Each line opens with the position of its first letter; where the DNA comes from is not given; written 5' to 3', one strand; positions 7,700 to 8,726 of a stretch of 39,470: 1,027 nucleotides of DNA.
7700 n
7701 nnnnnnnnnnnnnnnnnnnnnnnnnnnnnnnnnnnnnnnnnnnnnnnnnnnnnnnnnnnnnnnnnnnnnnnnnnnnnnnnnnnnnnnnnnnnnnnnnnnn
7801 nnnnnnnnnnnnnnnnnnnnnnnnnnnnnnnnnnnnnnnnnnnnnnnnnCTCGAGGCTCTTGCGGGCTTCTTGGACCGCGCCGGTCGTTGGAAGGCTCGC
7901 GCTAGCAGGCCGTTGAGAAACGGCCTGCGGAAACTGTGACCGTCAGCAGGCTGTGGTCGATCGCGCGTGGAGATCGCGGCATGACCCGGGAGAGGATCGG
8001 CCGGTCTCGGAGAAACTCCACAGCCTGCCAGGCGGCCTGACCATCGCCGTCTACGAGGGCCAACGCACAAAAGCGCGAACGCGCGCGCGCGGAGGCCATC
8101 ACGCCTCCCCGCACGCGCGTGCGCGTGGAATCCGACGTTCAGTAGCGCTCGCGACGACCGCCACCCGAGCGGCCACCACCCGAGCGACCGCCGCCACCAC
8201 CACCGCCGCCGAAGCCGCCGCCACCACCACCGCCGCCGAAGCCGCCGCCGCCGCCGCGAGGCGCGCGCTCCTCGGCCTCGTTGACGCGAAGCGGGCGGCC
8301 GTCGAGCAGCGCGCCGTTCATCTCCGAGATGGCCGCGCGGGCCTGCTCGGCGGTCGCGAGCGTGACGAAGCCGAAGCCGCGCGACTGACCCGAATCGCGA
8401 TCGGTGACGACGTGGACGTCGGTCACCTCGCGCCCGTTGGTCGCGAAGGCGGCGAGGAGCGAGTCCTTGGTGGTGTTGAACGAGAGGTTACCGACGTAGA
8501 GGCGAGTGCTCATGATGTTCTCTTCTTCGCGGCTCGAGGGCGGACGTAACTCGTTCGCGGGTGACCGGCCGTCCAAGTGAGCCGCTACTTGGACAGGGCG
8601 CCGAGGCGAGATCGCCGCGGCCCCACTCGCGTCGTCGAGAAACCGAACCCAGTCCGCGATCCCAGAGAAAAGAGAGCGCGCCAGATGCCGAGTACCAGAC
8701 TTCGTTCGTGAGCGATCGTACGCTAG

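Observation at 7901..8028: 127/128-nt highly structured repeat present twice in direct orientation 21.7 kb apart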

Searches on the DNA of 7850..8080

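Call 44: search_rna_families(source=window, start=7850, end=8080, threshold=evalue, max_evalue=10)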
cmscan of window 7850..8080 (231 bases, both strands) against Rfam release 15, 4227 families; matches with E-value up to 10: 2.
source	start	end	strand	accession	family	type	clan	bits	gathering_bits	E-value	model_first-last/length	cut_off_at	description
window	7862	7902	+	RF04048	mir-7927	Gene; miRNA;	-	16.2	75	0.94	1-56/56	no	mir-7927 microRNA precursor family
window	7850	7861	-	RF04334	Plastid-rpl16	Intron;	-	13.4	43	9.2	1-12/47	3'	Plastid-rpl16 group II-D1 intron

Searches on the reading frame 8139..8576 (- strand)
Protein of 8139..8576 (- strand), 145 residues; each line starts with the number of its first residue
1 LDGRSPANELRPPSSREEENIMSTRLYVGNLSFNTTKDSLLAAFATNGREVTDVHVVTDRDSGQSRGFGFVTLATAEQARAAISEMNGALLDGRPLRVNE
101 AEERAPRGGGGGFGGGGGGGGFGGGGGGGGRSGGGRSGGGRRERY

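Call 68: search_protein_families(library=pfam, proteins=[window:8139-8576:-], max_evalue=0.001)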
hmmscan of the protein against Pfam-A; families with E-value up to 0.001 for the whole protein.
window:8139-8576:- (145 aa): 1 family
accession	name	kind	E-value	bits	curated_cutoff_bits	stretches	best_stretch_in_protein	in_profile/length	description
PF00076.28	RRM_1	-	7.3e-18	64.6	20.7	1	26-97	1-70/70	RNA recognition motif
